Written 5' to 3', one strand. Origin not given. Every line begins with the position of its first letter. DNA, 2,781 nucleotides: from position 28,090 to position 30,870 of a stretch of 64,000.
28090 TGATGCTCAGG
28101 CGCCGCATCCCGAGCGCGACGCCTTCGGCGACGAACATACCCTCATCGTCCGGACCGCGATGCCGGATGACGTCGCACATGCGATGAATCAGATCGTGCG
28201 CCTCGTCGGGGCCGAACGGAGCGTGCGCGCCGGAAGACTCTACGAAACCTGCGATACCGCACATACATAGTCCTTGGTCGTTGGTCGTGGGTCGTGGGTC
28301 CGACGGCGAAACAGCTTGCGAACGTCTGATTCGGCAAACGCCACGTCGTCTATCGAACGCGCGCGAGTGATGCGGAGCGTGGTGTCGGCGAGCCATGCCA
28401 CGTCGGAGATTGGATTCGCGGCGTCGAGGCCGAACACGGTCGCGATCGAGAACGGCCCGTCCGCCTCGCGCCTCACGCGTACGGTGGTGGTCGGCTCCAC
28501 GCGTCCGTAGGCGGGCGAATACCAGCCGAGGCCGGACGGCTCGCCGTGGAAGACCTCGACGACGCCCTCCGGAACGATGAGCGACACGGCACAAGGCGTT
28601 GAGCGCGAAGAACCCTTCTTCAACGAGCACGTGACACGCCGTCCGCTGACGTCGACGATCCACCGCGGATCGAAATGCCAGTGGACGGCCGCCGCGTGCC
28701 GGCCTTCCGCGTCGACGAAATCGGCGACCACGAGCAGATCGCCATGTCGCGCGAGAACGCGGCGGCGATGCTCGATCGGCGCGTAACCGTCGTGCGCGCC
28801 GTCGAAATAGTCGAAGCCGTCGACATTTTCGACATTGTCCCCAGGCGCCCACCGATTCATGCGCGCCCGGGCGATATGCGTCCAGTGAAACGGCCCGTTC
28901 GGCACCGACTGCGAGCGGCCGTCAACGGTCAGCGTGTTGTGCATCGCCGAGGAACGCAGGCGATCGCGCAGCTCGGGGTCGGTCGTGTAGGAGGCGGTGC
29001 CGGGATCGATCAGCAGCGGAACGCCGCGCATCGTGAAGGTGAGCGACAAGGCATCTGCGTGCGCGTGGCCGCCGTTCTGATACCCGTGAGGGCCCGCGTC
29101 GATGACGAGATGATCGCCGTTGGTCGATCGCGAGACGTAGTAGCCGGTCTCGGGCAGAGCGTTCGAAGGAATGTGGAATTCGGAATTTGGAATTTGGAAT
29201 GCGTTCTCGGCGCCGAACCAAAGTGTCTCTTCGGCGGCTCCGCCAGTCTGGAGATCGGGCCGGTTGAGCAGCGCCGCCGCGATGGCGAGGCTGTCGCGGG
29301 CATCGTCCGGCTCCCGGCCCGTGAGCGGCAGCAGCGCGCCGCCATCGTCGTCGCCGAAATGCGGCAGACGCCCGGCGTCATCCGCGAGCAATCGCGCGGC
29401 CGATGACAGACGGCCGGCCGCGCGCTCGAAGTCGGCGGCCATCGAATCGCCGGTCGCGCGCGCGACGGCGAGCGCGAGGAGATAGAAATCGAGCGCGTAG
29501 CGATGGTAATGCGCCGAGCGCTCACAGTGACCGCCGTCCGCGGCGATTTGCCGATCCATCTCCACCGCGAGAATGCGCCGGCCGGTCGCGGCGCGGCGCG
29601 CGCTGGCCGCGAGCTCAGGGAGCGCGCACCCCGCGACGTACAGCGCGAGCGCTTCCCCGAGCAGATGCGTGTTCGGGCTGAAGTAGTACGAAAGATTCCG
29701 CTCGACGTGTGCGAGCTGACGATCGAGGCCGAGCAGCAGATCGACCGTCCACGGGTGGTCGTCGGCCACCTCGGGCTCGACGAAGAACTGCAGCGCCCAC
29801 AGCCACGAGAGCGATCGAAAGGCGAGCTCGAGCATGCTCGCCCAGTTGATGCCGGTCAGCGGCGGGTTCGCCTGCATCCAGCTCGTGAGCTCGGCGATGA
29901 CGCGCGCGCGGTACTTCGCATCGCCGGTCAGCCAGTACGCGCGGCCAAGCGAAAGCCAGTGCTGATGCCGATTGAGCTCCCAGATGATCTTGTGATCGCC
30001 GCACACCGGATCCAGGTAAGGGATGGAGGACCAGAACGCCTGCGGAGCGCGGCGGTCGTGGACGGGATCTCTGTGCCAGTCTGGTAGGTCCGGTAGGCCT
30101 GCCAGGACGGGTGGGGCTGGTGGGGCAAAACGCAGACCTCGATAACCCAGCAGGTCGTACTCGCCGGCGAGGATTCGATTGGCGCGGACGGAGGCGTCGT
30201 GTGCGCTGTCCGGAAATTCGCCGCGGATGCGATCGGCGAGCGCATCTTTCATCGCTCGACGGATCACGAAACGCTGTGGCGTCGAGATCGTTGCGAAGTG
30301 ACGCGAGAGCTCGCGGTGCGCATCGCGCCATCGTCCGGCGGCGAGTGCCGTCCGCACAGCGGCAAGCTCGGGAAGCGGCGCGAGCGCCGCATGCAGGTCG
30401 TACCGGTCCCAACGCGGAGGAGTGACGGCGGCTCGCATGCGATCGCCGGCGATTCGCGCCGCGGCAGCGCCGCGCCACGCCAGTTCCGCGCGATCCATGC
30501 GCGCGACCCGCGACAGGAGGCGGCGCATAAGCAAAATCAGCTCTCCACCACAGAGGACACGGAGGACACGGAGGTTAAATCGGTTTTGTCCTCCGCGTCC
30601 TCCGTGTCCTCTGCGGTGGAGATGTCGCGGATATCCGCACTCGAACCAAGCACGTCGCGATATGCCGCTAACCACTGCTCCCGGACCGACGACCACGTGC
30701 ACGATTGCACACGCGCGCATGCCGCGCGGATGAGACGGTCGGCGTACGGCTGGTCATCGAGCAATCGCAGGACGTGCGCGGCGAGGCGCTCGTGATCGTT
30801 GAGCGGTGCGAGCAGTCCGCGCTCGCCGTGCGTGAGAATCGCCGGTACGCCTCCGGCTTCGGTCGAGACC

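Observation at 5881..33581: At least five further repeat families share the architecture (tandem short units forming two complementary arms) but use unrelated unit sequences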

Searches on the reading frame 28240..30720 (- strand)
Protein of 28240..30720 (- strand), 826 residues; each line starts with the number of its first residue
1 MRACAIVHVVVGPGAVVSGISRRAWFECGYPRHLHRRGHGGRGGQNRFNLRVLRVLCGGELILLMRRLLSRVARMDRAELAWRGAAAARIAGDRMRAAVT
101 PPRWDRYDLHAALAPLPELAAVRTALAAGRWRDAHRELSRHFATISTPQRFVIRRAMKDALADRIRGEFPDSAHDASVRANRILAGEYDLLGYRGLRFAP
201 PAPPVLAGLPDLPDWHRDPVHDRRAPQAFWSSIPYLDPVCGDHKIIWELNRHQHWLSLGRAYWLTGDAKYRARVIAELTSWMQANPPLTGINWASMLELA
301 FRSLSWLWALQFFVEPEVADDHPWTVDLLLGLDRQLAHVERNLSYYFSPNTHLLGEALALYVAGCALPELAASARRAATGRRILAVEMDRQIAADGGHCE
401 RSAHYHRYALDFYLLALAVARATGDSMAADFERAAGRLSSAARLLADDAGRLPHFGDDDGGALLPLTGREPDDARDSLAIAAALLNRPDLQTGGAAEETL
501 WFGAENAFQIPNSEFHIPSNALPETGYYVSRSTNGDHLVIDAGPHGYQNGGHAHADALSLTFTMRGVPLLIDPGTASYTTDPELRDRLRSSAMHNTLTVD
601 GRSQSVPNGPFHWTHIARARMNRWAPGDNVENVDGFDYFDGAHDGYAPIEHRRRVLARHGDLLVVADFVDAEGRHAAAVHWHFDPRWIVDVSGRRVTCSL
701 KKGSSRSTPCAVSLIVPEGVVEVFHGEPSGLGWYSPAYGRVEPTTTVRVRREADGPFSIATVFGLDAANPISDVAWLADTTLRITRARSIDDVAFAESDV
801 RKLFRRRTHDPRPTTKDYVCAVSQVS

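Call 17: search_protein_families(library=pfam, proteins=[window:28240-30720:-], max_evalue=0.001)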
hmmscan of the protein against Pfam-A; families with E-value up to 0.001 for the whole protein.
window:28240-30720:- (826 aa): 2 families
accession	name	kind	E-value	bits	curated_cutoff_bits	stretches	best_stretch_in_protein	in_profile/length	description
PF07940.18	Hepar_II_III_C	-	2.2e-41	142.4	24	1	518-755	5-230/237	Heparinase II/III-like, C-terminal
PF16889.11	Hepar_II_III_N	-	1.3e-26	94.2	22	1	116-425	9-278/340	Heparinase II/III N-terminus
